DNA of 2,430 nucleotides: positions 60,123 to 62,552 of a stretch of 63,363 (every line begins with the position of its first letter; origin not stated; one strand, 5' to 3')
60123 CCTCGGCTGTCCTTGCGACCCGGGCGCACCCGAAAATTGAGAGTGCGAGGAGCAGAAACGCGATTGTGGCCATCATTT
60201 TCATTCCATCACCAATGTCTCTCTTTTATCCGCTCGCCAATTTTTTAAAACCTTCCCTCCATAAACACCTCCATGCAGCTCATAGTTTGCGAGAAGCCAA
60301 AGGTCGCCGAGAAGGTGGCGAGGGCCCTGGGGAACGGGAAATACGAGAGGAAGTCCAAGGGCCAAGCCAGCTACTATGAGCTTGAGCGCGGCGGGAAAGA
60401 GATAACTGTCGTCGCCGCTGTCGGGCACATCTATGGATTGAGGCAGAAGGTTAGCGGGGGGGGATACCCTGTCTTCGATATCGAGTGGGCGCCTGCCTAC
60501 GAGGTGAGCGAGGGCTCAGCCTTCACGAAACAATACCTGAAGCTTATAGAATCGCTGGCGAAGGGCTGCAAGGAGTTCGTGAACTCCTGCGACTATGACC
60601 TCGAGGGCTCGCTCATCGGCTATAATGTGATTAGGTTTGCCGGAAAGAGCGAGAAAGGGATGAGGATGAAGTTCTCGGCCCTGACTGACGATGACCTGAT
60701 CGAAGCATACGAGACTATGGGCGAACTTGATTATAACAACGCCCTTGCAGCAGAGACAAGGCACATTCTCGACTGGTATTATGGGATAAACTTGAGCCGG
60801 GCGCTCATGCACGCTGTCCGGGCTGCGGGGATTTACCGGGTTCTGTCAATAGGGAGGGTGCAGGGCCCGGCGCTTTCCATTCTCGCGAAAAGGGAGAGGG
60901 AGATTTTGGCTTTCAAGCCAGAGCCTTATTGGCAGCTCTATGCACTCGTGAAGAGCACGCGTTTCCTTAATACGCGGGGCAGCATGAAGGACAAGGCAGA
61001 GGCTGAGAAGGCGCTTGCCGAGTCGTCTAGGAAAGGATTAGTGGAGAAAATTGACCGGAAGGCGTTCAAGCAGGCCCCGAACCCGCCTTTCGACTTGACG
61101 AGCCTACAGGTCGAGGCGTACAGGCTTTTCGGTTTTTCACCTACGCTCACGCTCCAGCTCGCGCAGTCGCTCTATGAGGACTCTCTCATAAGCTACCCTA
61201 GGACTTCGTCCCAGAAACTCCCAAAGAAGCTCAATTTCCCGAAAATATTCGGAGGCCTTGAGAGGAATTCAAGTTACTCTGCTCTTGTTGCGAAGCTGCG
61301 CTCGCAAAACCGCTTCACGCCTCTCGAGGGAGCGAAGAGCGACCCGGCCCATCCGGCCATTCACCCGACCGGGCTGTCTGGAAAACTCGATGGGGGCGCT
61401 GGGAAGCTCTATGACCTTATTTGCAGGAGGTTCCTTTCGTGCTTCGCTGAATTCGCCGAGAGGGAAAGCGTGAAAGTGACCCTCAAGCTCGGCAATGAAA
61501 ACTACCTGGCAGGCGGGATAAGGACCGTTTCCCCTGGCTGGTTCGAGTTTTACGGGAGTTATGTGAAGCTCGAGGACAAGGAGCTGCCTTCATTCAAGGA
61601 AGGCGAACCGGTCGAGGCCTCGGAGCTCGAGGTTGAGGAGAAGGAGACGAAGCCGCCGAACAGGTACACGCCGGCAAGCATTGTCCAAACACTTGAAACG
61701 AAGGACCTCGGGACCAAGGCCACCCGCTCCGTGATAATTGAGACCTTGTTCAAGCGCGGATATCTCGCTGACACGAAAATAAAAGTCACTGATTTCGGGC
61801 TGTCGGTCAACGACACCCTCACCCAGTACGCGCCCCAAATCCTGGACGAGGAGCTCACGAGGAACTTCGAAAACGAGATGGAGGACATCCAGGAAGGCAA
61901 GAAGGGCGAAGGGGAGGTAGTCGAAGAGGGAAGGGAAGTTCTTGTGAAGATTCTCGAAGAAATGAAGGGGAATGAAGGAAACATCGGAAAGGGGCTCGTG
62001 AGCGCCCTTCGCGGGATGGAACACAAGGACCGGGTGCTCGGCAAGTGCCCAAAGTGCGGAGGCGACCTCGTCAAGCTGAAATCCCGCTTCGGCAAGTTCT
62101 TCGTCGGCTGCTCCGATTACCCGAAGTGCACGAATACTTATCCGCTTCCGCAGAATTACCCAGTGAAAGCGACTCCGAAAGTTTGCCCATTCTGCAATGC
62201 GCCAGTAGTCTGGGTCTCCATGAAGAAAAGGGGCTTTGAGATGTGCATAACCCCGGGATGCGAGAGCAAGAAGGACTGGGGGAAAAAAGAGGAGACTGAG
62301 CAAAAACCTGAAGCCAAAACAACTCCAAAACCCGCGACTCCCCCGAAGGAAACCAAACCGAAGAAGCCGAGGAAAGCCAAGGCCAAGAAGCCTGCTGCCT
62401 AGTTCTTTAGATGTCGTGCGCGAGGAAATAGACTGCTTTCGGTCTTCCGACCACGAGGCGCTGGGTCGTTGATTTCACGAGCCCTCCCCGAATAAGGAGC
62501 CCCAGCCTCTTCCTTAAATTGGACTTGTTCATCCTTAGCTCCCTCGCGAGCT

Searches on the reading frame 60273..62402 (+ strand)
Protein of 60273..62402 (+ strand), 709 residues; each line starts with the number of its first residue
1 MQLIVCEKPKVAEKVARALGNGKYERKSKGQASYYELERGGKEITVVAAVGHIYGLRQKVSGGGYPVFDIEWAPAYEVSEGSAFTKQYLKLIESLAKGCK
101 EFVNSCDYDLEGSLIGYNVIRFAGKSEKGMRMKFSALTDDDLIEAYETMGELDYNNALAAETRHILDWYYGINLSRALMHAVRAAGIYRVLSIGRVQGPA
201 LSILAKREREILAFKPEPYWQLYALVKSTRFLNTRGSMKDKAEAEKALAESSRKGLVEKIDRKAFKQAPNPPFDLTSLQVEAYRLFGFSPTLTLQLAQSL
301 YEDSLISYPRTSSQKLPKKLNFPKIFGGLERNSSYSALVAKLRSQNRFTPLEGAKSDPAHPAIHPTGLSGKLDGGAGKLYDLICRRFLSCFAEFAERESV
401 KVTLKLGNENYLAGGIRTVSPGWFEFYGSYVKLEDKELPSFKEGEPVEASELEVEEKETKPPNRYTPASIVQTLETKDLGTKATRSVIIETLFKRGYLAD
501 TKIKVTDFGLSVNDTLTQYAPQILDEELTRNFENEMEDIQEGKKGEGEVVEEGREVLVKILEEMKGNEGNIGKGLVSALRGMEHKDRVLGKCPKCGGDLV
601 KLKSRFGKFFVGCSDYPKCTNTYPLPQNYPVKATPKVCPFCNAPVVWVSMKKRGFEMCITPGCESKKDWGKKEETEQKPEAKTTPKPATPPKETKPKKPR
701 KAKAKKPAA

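Call 76: search_protein_families(library=pfam, proteins=[window:60273-62402:+], max_evalue=0.001)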
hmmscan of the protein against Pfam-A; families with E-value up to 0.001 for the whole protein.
window:60273-62402:+ (709 aa): 3 families
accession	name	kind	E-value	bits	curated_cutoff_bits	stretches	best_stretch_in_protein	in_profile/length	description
PF01131.25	Topoisom_bac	-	1.7e-111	373.6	35.1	1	152-550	2-410/411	DNA topoisomerase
PF01396.24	Zn_ribbon_Top1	-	2.1e-14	53.4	32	1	590-628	2-39/39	Topoisomerase DNA binding C4 zinc finger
PF01751.28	Toprim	-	1.2e-10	41.9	23.1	1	2-136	1-95/96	Toprim domain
